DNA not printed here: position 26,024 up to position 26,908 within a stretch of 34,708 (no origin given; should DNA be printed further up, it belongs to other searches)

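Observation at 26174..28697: P1B-type ATPase with a CPC motif but no N-terminal metal-binding domain, coupled to an uncharacterised 194-aa cytoplasmic protein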

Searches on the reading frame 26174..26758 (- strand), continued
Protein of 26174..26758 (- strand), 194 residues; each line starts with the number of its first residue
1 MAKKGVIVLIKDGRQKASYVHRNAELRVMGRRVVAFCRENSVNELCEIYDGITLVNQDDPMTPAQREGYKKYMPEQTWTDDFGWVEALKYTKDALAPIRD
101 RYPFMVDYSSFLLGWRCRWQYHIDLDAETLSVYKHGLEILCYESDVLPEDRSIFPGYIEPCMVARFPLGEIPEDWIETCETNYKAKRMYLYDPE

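Call 65: search_dna_similar(query=P0001, collection=plasmids, mode=protein, max_evalue=0.001, max_rows=15)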
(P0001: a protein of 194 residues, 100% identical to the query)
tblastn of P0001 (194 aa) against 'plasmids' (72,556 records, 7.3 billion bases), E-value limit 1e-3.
No match.

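Call 66: search_dna_similar(query=P0139, collection=phages, mode=protein, max_evalue=0.001, max_rows=15)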
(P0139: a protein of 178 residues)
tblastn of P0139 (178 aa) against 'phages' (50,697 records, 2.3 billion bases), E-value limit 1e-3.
Records with a match: 21; places in all: 23; records where one place covers at least 80% of the query: 17.
Best place of each record, by identity: <60% 21.
By first word of the organism name: Arthrobacter 4; Yersinia 4; Erwinia 3; Acinetobacter 3; Bacillus 2; Microbacterium 2; Myxococcus 1; Rhizobium 1; Bacteriophage 1.
By host as written in the record: - 8; Arthrobacter sp. ATCC 21022 4; Erwinia amylovora 2; Bacillus megaterium str. ATCC 43725 2; Microbacterium paraoxydans NRRL B-14843 2; Myxococcus sp. 1; Erwinia amylovora SNUABM_01 1; Rhizobium phaseoli N771 1.
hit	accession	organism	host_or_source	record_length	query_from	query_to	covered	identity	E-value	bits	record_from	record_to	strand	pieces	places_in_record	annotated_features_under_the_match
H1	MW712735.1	Arthrobacter phage Rizwana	Arthrobacter sp. ATCC 21022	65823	1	164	92%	35.5%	1e-20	93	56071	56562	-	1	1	81: hypothetical protein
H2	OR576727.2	Myxococcus phage Mx1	Myxococcus sp.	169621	1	154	87%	35.4%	1e-19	91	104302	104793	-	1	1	hypothetical protein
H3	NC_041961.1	Arthrobacter phage Tank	Arthrobacter sp. ATCC 21022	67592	1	147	83%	32.9%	8e-16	80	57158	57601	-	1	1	83: hypothetical protein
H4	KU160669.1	Arthrobacter phage Tank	Arthrobacter sp. ATCC 21022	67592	1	147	83%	32.9%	8e-16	80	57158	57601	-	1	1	83: hypothetical protein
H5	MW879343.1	Erwinia phage pEa_SNUABM_44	Erwinia amylovora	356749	1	154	87%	31.1%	2e-5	49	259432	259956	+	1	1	hypothetical protein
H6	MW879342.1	Erwinia phage pEa_SNUABM_19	Erwinia amylovora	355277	1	154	87%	31.1%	3e-5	49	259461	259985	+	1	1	hypothetical protein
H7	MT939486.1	Erwinia phage pEa_SNUABM_12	Erwinia amylovora SNUABM_01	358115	1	154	87%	31.1%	3e-5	49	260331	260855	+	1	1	hypothetical protein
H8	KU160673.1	Arthrobacter phage Wilde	Arthrobacter sp. ATCC 21022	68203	1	145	81%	32.0%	3e-17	84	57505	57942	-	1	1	85: hypothetical protein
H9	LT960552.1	Yersinia phage fHe-Yen9-03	-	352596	1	154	87%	29.4%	2e-6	52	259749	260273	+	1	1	g350: hypothetical protein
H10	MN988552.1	Rhizobium phage RHph_I4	Rhizobium phaseoli N771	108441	1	168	94%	26.3%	7e-8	57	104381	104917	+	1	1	hypothetical protein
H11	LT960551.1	Yersinia phage fHe-Yen9-04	-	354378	1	154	87%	28.3%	2e-4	46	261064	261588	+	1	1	g349: hypothetical protein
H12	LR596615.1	Yersinia phage fHe-Yen9-04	-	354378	1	154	87%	28.3%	2e-4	46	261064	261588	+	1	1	g349: hypothetical protein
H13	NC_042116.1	Yersinia phage fHe-Yen9-04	-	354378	1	154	87%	28.3%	2e-4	46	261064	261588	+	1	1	g349: hypothetical protein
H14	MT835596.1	Bacteriophage sp.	human fecal samples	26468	17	168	85%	25.7%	3e-4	46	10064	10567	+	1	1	record has no annotation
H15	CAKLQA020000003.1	Acinetobacter phage MD-2021a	not known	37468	19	168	84%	25.6%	5e-4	45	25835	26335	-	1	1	Uncharacterised protein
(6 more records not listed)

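Call 68: fold_search(model_id=the predicted structure, library=viral)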
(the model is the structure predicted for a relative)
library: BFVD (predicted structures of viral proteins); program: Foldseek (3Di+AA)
matches with E <= 10: 272; with E <= 0.001: 5
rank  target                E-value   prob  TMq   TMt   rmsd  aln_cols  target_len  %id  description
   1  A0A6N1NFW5            4.1e-08  1.00  0.51  0.61   4.8       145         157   20  Putative ORFan [Tupanvirus deep ocean]
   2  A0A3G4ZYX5            9.2e-08  1.00  0.54  0.30   3.1       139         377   19  Uncharacterized protein [Edafosvirus sp.]
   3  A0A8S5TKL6            1.8e-07  1.00  0.53  0.61   7.9       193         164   14  Uncharacterized protein [Siphoviridae sp. ctwQT14]
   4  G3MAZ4                1.7e-06  1.00  0.44  0.36   4.3       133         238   20  Gp614 [Bacillus phage G]
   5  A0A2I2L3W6            5.1e-06  1.00  0.61  0.74   3.9       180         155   14  Uncharacterized protein [Orpheovirus IHUMI-LCC2]
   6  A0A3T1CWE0            1.2e-02  1.00  0.51  0.63   5.1       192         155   11  Uncharacterized protein [Acanthamoeba castellanii medusavirus J1]
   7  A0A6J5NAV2            7.0e-02  0.82  0.42  0.52  11.4       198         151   14  Uncharacterized protein [uncultured Caudovirales phage]
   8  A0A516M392            1.0e-01  0.33  0.31  0.36  12.1       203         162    9  (no name in the UniProt tables at hand)
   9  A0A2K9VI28            2.2e-01  0.11  0.17  0.20  14.6       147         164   12  Uncharacterized protein [Pseudomonas phage PollyC]
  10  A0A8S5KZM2            3.2e-01  0.06  0.15  0.17  15.8       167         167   11  Uncharacterized protein [ssRNA phage SRR6960507_6]
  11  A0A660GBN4            3.4e-01  0.08  0.22  0.29  13.7       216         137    8  (no name in the UniProt tables at hand)
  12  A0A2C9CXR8            3.6e-01  0.20  0.31  0.26   9.5       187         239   15  Uncharacterized protein [Yersinia phage fHe-Yen9-04]
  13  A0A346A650            4.3e-01  0.08  0.16  0.19  12.0       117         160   13  (no name in the UniProt tables at hand)
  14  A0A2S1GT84            4.9e-01  0.21  0.26  0.45   9.6       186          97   10  Uncharacterized protein [Pectobacterium phage Nepra]
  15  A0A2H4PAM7            4.9e-01  0.03  0.13  0.14  16.3       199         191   10  (no name in the UniProt tables at hand)
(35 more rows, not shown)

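Call 88: list_cluster_members(proteins=[P0001, P0011, P0280, P0004, P0017])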
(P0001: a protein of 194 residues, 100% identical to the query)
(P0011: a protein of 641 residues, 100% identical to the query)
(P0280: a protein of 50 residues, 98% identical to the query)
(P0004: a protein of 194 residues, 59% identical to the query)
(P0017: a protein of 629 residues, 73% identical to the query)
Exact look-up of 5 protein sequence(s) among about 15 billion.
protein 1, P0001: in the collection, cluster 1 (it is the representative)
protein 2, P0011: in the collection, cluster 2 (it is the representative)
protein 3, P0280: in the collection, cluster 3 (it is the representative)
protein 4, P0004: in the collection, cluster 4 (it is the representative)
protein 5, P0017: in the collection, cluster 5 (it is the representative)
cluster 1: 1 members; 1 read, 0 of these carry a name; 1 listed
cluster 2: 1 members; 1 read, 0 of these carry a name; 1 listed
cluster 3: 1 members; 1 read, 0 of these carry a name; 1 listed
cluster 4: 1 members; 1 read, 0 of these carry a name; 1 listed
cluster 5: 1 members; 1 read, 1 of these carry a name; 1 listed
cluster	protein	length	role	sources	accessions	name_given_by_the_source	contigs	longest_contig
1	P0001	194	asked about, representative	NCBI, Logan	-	-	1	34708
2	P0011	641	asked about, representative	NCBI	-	-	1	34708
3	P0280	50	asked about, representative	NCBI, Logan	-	-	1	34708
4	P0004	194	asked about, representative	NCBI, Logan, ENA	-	-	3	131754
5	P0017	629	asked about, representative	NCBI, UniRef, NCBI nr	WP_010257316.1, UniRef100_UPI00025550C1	heavy metal translocating P-type ATPase [Treponema primitia] | heavy metal translocating P-type ATPase n=1 Tax=Treponema primitia TaxID=88058 ... | cation-translocating P-type ATPase [Treponema primitia]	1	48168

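Call 89: find_encoding_contigs(protein=P0001, flank=1000, max_places=2)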
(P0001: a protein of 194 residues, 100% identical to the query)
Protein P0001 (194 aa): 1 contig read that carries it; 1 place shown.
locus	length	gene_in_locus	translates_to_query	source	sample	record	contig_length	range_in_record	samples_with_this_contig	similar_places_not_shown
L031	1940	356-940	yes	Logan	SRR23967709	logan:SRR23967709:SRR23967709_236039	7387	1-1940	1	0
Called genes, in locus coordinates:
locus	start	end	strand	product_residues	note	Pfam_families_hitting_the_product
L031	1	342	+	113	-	?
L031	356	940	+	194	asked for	-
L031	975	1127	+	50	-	-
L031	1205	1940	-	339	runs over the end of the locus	PF02608:Bmp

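Call 98: find_related_loci(query=A1, collection=viral_contigs, flank=5000)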
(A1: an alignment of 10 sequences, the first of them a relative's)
Query A1 (194 aa) in viral_contigs; peptide patterns used: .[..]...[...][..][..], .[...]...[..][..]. (x = any residue, [..] = any of these).
84 stretches matched a pattern, but none encodes a relative of the query by tblastn (E <= 1e-3).
